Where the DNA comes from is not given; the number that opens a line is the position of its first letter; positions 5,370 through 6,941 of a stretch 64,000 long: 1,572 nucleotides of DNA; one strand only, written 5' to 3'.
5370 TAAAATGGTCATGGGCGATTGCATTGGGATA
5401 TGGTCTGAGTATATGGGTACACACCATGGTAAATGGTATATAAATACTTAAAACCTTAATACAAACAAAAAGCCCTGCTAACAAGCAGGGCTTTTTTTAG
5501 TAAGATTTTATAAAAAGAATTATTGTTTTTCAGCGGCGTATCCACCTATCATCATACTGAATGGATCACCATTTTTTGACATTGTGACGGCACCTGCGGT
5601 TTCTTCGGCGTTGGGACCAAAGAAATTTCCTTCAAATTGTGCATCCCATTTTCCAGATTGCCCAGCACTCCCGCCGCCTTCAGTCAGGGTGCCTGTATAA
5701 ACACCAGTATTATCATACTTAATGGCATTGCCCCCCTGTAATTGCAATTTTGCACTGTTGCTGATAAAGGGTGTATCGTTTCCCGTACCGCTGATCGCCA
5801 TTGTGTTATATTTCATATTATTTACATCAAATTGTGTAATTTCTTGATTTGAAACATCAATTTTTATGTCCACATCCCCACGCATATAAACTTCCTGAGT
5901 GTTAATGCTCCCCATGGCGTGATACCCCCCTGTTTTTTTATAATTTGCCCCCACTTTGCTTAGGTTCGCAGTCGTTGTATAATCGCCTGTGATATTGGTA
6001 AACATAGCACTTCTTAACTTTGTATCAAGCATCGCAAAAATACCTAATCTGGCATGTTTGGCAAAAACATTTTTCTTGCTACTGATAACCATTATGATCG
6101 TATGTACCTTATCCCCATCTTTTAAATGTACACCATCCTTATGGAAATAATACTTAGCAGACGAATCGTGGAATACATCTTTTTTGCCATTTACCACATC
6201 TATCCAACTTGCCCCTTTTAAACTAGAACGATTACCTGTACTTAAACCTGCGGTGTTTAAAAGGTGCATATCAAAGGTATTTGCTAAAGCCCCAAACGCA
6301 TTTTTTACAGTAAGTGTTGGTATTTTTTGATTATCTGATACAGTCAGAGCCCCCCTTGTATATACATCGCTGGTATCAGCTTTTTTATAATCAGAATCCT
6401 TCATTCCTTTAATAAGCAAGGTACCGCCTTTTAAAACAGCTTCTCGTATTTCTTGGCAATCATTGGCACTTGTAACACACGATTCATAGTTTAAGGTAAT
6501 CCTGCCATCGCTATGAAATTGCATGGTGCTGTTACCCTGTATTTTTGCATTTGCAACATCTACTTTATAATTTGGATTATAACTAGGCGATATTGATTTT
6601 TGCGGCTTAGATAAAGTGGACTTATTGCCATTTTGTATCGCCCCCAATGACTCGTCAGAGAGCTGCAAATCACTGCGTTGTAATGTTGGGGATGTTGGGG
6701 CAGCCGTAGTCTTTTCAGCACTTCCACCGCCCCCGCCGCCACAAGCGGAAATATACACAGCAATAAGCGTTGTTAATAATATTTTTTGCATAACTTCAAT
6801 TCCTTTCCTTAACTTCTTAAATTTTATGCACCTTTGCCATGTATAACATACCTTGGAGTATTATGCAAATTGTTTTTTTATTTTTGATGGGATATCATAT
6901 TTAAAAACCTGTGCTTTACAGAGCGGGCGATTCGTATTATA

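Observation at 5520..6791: TbpB/fHbp-type surface lipoprotein with a poly-glycine tether in an alphaproteobacterium-like genome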

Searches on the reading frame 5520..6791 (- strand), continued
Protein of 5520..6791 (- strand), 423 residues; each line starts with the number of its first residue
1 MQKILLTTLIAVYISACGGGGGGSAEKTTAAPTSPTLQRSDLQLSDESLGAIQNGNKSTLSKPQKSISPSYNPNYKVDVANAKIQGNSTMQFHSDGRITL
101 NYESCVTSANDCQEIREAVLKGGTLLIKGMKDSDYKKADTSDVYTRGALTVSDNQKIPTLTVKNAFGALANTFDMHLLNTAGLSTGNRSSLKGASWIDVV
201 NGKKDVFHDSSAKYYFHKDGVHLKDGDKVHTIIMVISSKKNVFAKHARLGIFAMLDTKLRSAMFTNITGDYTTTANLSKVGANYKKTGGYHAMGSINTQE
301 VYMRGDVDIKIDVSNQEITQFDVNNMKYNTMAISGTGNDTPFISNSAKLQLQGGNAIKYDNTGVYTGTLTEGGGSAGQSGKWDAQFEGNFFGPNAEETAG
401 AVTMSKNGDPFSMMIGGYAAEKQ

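Call 59: fold_search(model_id=the predicted structure, library=pdb)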
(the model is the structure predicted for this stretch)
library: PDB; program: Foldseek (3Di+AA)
matches with E <= 10: 1035; with E <= 0.001: 28
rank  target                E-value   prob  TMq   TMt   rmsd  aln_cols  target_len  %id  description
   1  4o4u_A                4.0e-08  1.00  0.28  0.24  20.0       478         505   12  Crystal structure of the vaccine antigen Transferrin Binding Protein B (TbpB) mutant Trp-176-Ala from Haemophilus para (released 2015-01-14)
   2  4o4u_B                4.2e-08  1.00  0.26  0.22  18.8       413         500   12  Crystal structure of the vaccine antigen Transferrin Binding Protein B (TbpB) mutant Trp-176-Ala from Haemophilus para (released 2015-01-14)
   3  4o4u_D                6.1e-08  1.00  0.27  0.23  20.6       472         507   12  Crystal structure of the vaccine antigen Transferrin Binding Protein B (TbpB) mutant Trp-176-Ala from Haemophilus para (released 2015-01-14)
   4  4o49                  1.4e-07  1.00  0.27  0.23  19.6       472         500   12  Crystal structure of the vaccine antigen Transferrin Binding Protein B (TbpB) mutant Tyr-174-Ala from Actinobacillus ple (released 2015-01-14)
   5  4o4x_A                1.7e-07  1.00  0.28  0.24  19.9       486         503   11  Crystal structure of the vaccine antigen Transferrin Binding Protein B (TbpB) double mutant Tyr-167-Ala and Trp-176-Al (released 2015-01-14)
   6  4o4u_C                1.8e-07  1.00  0.27  0.24  20.2       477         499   10  Crystal structure of the vaccine antigen Transferrin Binding Protein B (TbpB) mutant Trp-176-Ala from Haemophilus para (released 2015-01-14)
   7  4o4x_B                2.6e-07  1.00  0.27  0.23  20.1       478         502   12  Crystal structure of the vaccine antigen Transferrin Binding Protein B (TbpB) double mutant Tyr-167-Ala and Trp-176-Al (released 2015-01-14)
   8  3v8u_A                3.8e-07  1.00  0.27  0.22  21.1       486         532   12  The crystal structure of transferrin binding protein B (TbpB) from Neisseria meningitidis serogroup B (released 2012-02-15)
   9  4o3y                  4.0e-07  1.00  0.27  0.23  22.6       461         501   12  Crystal structure of the vaccine antigen Transferrin Binding Protein B (TbpB) mutant Arg-179-Glu from Actinobacillus ple (released 2015-01-14)
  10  3hol                  4.0e-07  1.00  0.27  0.23  23.7       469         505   11  The Structure of Intact Ap-TbpB (N and C lobes) (released 2009-10-06)
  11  4o3z                  4.5e-07  1.00  0.27  0.23  19.4       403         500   12  Crystal structure of the vaccine antigen Transferrin Binding Protein B (TbpB) mutant Tyr-95-Ala from Actinobacillus pleu (released 2015-01-14)
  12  5kkx_B                5.0e-07  1.00  0.28  0.47  11.5       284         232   14  Crystal structure of a TbpB C-lobe mutant from Neisseria meningitidis M982 (released 2017-07-19)
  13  9clt_B                5.3e-07  1.00  0.27  0.22  17.6       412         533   14  Transferrin Binding Protein A in complex with transferrin binding protein B and transferrin (iron bound to N lobe only (released 2026-03-11)
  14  5kkx_A                1.1e-06  1.00  0.28  0.47   6.3       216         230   14  Crystal structure of a TbpB C-lobe mutant from Neisseria meningitidis M982 (released 2017-07-19)
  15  8bk2_A                1.3e-06  1.00  0.27  0.58   6.4       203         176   16  X-ray structure of meningococcal factor H binding protein variant 2 in complex with a specific and bactericidal human  (released 2023-11-22)
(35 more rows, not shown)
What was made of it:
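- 5523..5954 (-): C-terminal eight-stranded beta-barrel (aa ~280-423), TbpB_B_D / FHBP_C / NHBA-C type. Foldseek: TbpB E = 4e-8, NHBA-C TM 0.70 (call 59).
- On Pfam PF01298 TbpB_B_D (formerly Lipoprotein_5) barrel family: Foldseek: TbpB E = 4e-8, NHBA-C TM 0.70, fHbp TM 0.58 (call 59).
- Closest known: Neisserial heparin-binding antigen NHBA. Same: Best structural superposition of the barrel (TM 0.70 normalised to the target, call 59).
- All but three of the 28 Foldseek hits at E < 1e-3 belong to this superfamily (TbpB, fHbp, NHBA, hemophilin); the three exceptions are chains of BFA1, a two-barrel chloroplast protein (call 59).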

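Call 62: search_dna_similar(query=L088:6460-7869:+, collection=plasmids, mode=protein, max_evalue=0.00001, max_rows=40, rows=spread)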
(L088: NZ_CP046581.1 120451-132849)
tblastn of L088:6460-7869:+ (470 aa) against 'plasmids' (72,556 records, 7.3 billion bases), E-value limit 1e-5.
Records with a match: 65; places in all: 73; records where one place covers at least 80% of the query: 51.
Best place of each record, by identity: >=99% 1; <60% 64.
By first word of the organism name: Klebsiella 25; Acinetobacter 11; Sulfitobacter 8; Novosphingobium 5; Sagittula 3; Vibrio 2; Neisseria 2; Alloyangia 2; Erwinia 1; Escherichia 1; and 5 more.
By predicted mobility (MOB-suite, as given by PLSDB): non-mobilizable 30; conjugative 26; mobilizable 9.
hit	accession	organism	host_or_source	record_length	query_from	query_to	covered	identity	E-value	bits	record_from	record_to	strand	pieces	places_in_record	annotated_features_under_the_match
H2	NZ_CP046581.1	Erwinia sp. E602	Soil,soil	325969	1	470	100%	100.0%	0e+0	970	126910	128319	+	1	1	porin family protein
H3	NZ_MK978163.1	Acinetobacter lwoffii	-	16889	65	470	86%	30.0%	3e-54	202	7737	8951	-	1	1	surface lipoprotein assembly modifier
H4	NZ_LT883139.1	Escherichia coli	-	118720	78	470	84%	30.7%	9e-41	163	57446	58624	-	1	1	surface lipoprotein assembly modifier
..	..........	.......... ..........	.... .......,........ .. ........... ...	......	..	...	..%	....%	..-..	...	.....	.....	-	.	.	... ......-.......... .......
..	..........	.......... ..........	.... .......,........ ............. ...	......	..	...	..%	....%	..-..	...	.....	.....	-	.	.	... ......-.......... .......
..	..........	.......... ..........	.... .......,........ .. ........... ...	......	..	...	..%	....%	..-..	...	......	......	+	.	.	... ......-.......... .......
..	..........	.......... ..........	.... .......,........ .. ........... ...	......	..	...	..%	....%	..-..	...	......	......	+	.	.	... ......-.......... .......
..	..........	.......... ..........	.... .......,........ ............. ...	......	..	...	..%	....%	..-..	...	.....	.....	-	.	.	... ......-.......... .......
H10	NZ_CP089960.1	Klebsiella pneumoniae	Milk,pure culture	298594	78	470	84%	30.7%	9e-41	163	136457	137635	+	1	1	surface lipoprotein assembly modifier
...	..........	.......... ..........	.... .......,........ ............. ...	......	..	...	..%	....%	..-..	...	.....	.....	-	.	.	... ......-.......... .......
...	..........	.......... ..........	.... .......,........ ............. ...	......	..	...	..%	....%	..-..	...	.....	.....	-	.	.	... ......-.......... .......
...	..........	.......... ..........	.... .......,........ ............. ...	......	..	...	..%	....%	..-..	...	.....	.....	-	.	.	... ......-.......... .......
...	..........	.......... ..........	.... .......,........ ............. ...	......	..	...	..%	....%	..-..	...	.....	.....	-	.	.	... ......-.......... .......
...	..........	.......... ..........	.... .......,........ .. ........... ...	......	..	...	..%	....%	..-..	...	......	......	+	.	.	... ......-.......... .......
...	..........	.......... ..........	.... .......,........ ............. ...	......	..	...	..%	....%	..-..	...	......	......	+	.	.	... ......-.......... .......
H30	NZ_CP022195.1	Alloyangia pacifica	cell culture,oil-contaminated sediment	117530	89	470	81%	24.8%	8e-10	69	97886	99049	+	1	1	surface lipoprotein assembly modifier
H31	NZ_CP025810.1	Sulfitobacter sp. SK025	Marine surface water,North Sea (surface ...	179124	72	470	85%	22.8%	4e-15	86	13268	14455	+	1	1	surface lipoprotein assembly modifier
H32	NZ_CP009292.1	Novosphingobium pentaromativorans US6-1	mud sediment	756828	65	470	86%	22.2%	1e-18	97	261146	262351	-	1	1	surface lipoprotein assembly modifier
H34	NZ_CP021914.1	Sagittula sp. P11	cell culture,sulfidic waters (60 m) ...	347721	122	470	74%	24.0%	9e-20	100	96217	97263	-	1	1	surface lipoprotein assembly modifier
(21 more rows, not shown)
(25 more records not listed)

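Call 63: get_annotated_region(hit=H32, flank=3000)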
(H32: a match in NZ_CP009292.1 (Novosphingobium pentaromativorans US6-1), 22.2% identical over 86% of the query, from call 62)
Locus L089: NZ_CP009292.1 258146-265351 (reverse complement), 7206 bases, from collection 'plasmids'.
description: Novosphingobium pentaromativorans US6-1 plasmid pLA3, complete sequence
organism: Novosphingobium pentaromativorans US6-1 (NCBI taxid 1088721)
taxonomy: Bacteria; Pseudomonadota; Alphaproteobacteria; Sphingomonadales; Sphingomonadaceae; Novosphingobium; Novosphingobium pentaromativorans; Novosphingobium pentaromativorans US6-1
host: -; source: mud sediment; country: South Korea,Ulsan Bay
typing (MOB-suite, as given by PLSDB): non-mobilizable
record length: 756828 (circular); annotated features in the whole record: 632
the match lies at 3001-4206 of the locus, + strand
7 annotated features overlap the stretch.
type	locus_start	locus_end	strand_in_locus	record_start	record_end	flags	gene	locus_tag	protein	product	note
CDS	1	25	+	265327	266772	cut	-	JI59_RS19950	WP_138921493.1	pyridoxal-dependent decarboxylase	GO:0019752 - carboxylic acid metabolic process [Evidence IEA]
CDS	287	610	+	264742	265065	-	-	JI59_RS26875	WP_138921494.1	hypothetical protein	-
CDS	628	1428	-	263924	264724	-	-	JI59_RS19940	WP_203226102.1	hypothetical protein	-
CDS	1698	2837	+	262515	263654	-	-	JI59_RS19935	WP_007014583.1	transferrin-binding protein-like solute binding protein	-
CDS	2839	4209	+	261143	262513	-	-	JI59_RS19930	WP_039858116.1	surface lipoprotein assembly modifier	-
CDS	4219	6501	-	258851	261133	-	-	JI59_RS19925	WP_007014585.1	NADP-dependent malic enzyme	-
CDS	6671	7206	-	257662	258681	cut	-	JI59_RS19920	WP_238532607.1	endonuclease/exonuclease/phosphatase family protein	-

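Call 64: get_annotated_region(hit=H31, flank=3000)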
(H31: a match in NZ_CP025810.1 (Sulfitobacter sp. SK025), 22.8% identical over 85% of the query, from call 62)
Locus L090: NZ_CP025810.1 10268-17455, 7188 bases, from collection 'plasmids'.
description: Sulfitobacter sp. SK025 plasmid unnamed2, complete sequence
organism: Sulfitobacter sp. SK025 (NCBI taxid 1389011)
taxonomy: Bacteria; Pseudomonadota; Alphaproteobacteria; Rhodobacterales; Roseobacteraceae; Sulfitobacter; Sulfitobacter sp. SK025
host: -; source: Marine surface water,North Sea (surface water); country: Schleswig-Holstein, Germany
typing (MOB-suite, as given by PLSDB): non-mobilizable
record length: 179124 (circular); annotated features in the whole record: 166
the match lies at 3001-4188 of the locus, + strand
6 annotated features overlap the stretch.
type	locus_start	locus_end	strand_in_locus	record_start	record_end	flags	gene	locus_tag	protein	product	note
CDS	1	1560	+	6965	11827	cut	-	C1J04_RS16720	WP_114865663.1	cytochrome P450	-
CDS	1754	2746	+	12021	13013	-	-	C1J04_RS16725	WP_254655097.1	transferrin-binding protein-like solute binding protein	-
CDS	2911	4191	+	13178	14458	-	-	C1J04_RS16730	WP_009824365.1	surface lipoprotein assembly modifier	-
CDS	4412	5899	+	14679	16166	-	-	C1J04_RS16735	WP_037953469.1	aldehyde dehydrogenase family protein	-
CDS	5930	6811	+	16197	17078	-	-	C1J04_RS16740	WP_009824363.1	NAD(P)-dependent oxidoreductase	-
CDS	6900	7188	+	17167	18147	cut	-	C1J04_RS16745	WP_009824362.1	TRAP transporter substrate-binding protein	-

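Call 65: get_annotated_region(hit=H34, flank=3000)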
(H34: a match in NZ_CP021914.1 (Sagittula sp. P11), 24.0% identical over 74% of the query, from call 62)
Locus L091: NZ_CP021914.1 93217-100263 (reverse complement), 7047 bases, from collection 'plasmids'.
description: Sagittula sp. P11 plasmid unnamed1, complete sequence
organism: Sagittula sp. P11 (NCBI taxid 2009329)
taxonomy: Bacteria; Pseudomonadota; Alphaproteobacteria; Rhodobacterales; Roseobacteraceae; Sagittula; Sagittula sp. P11
host: -; source: cell culture,sulfidic waters (60 m) from the Peruvian upwelling region; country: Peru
typing (MOB-suite, as given by PLSDB): non-mobilizable
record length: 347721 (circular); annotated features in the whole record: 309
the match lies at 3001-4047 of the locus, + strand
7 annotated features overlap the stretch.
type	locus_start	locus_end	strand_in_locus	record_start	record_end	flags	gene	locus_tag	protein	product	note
CDS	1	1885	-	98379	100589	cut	-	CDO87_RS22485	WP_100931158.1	ATP-binding protein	-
CDS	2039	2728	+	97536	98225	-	-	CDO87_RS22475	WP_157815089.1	hypothetical protein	-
CDS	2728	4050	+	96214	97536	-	-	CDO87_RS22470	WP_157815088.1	surface lipoprotein assembly modifier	-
CDS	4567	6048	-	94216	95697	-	-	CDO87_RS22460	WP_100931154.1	sodium:solute symporter family protein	-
CDS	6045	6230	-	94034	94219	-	-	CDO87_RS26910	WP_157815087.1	hypothetical protein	-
CDS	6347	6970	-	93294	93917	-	-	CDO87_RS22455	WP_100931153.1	isochorismatase family protein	-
CDS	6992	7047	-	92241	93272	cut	-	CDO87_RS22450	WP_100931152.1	leucyl aminopeptidase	-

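Call 66: get_annotated_region(hit=H30, flank=3000)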
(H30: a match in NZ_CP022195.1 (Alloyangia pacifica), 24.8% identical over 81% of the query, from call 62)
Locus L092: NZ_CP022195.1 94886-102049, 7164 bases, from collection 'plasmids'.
description: Alloyangia pacifica strain YSBP01 plasmid unnamed5, complete sequence
organism: Alloyangia pacifica (NCBI taxid 311180)
taxonomy: Bacteria; Pseudomonadota; Alphaproteobacteria; Rhodobacterales; Roseobacteraceae; Alloyangia; Alloyangia pacifica
host: -; source: cell culture,oil-contaminated sediment; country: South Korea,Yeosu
typing (MOB-suite, as given by PLSDB): non-mobilizable; replicon rep_cluster_378
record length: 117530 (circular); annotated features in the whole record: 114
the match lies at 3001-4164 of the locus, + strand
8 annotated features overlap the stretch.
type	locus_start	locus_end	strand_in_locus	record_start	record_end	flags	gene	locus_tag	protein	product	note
CDS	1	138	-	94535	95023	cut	-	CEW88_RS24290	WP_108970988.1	MaoC family dehydratase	-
CDS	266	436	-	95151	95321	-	-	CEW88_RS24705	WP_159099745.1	hypothetical protein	-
CDS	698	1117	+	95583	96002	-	lysM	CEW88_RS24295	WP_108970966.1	peptidoglycan-binding protein LysM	-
CDS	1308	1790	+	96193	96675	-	-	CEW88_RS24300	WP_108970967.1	CYTH domain-containing protein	-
CDS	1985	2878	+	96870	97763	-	-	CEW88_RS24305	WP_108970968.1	transferrin-binding protein-like solute binding protein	-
CDS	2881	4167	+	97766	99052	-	-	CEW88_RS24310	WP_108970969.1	surface lipoprotein assembly modifier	-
CDS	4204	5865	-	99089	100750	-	-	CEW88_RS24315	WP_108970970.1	alpha/beta hydrolase fold domain-containing protein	-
CDS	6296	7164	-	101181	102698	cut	-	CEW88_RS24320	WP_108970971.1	peptide MFS transporter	GO:0055085 - transmembrane transport [Evidence IEA]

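Call 69: find_homologous_proteins(query=A5, max_evalue=0.001)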
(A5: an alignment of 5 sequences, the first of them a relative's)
Query A5 (5 sequences) (456 aa, profile of the alignment): 895 proteins with E <= 0.001 among 8000 candidates; the best 120 are listed.
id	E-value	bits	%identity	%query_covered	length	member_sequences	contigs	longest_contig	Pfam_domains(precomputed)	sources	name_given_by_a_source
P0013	6.1e-176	604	100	95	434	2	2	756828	PF14559.13,PF24575.2,PF04575.20,PF13432.13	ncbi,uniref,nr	ncbi:hypothetical protein JI59_20645 (plasmid) [Novosphingobium pentaromativorans US6-1]|uniref:TPR 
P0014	8.5e-175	600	23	90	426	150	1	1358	PF14559.13,PF04575.20,PF13432.13,PF07719.24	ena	-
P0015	2.8e-145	503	71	91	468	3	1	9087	PF14559.13,PF24575.2,PF04575.20,PF13432.13,PF13428.13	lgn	-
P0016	2.4e-139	483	65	100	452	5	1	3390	PF14559.13,PF24575.2,PF04575.20,PF13432.13,PF13428.13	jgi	-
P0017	3.7e-132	459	63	89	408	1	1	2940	PF14559.13,PF24575.2,PF04575.20,PF13432.13,PF13428.13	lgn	-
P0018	4.4e-131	456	64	89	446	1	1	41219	PF14559.13,PF24575.2,PF04575.20,PF13432.13,PF13428.13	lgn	-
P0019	1.3e-130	454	59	98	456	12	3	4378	PF14559.13,PF24575.2,PF23914.2,PF04575.20,PF13432.13,PF13428.13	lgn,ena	-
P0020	1.5e-126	441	62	88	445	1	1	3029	PF14559.13,PF24575.2,PF04575.20,PF13432.13,PF13428.13,PF07719.24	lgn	-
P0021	2.6e-126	440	61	89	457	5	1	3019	PF14559.13,PF24575.2,PF23914.2,PF04575.20,PF13432.13,PF13428.13,PF07719.24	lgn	-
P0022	8.0e-125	435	53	95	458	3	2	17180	PF14559.13,PF24575.2,PF13371.13,PF04575.20,PF13432.13,PF13428.13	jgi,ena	-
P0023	2.3e-123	430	59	94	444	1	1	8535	PF14559.13,PF24575.2,PF04575.20,PF13432.13,PF13428.13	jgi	-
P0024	6.3e-122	426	58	87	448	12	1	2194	PF14559.13,PF24575.2,PF04575.20,PF13432.13,PF13428.13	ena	-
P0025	1.2e-121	425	57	87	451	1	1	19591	PF14559.13,PF24575.2,PF04575.20,PF13432.13,PF13428.13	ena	-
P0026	2.4e-121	424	58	90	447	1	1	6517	PF14559.13,PF24575.2,PF04575.20,PF13424.13,PF13432.13,PF13428.13,PF07719.24,PF13174.13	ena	-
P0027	6.6e-121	422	54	100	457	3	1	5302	PF14559.13,PF24575.2,PF04575.20,PF13432.13,PF13428.13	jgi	jgi:tetratricopeptide (TPR) repeat protein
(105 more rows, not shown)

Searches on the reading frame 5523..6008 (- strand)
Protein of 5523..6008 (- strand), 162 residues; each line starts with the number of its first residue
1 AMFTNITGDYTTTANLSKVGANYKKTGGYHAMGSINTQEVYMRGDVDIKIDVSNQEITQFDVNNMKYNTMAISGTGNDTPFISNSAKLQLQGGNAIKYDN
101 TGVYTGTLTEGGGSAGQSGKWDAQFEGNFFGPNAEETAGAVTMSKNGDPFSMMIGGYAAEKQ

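Call 86: search_solved_structures(query=A7, max_evalue=10, show_alignments=2)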
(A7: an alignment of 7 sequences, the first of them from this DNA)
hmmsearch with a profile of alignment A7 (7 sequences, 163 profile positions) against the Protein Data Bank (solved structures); distinct sequences matched with E-value up to 10: 22.
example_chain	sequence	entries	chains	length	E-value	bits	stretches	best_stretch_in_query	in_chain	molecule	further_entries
4o4x_A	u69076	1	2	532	0.00045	23.3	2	123-146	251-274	TbpB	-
4o4u_A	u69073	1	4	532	0.00054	23.1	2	123-146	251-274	TbpB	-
7jrd_A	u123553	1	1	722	0.00061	22.9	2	95-147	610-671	Lactoferrin-binding protein B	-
3hol_A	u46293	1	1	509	0.0018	21.4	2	103-146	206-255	TbpB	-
3hoe_A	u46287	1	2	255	0.0091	19.1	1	102-146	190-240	TbpB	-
7n88_A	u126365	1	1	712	0.011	18.9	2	106-148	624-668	Lactoferrin-binding protein B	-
4o3x_B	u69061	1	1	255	0.011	18.8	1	102-146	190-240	Transferrin binding protein B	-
5kkx_A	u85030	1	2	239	0.031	17.3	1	60-155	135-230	TbpB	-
4qq1_A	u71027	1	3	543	0.038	17.1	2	123-149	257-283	Transferrin-binding protein 2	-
3uaq_A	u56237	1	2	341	0.053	16.6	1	120-147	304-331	LbpB B-lobe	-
8glo_A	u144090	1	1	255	0.14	15.2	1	73-155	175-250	Hemophilin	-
4o3y_A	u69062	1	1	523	0.15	15.1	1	103-146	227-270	Outer membrane protein; transferrin-binding protein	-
3pqu_A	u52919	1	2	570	0.15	15.1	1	124-145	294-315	Transferrin binding protein B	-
4o49_A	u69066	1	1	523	0.15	15.1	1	103-146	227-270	Outer membrane protein; transferrin-binding protein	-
4o3w_A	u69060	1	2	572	0.15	15.1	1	124-145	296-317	Transferrin binding protein B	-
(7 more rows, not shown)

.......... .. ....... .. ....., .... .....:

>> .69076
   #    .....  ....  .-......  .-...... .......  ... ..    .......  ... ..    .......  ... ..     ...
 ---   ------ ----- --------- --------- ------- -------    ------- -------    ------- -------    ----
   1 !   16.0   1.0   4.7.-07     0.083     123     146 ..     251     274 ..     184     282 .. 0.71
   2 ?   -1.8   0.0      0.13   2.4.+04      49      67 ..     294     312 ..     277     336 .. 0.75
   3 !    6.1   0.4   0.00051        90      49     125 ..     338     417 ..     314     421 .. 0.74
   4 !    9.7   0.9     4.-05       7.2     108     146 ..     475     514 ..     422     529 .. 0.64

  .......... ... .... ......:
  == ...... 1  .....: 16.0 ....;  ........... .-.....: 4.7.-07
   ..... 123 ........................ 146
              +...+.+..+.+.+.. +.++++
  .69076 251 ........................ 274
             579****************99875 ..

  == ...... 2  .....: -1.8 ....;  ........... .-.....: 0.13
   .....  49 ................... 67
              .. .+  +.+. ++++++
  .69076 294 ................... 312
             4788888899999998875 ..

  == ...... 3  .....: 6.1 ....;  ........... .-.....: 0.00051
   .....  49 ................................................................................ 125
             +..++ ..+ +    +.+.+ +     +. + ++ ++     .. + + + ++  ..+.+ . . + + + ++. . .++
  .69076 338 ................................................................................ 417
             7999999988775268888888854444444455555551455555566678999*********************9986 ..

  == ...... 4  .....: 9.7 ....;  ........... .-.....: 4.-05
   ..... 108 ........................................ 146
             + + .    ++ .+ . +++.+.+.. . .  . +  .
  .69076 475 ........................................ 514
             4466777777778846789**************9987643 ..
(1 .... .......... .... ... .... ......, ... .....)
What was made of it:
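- Closest known: Transferrin- and lactoferrin-binding protein B. Same: Top Foldseek and PDB-profile hits (E = 4e-8, call 59; E = 4.5e-4, call 86).
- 5523..5954 (-): Profile against PDB: 21 of 22 hits are TbpB, LbpB, hemophilin or NHBA (call 86).
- On Pfam PF01298 TbpB_B_D (formerly Lipoprotein_5) barrel family: PDB profile hits are TbpB, LbpB, hemophilin and NHBA (call 86).
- Closest known: Neisserial heparin-binding antigen NHBA. Different: Sequence similarity is marginal (E = 0.2-0.6, call 86).
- The C-domain profile against PDB returns TbpB, LbpB, hemophilin or NHBA in 21 of 22 hits (call 86). PDB profile hits are almost exclusively from this superfamily (call 86).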
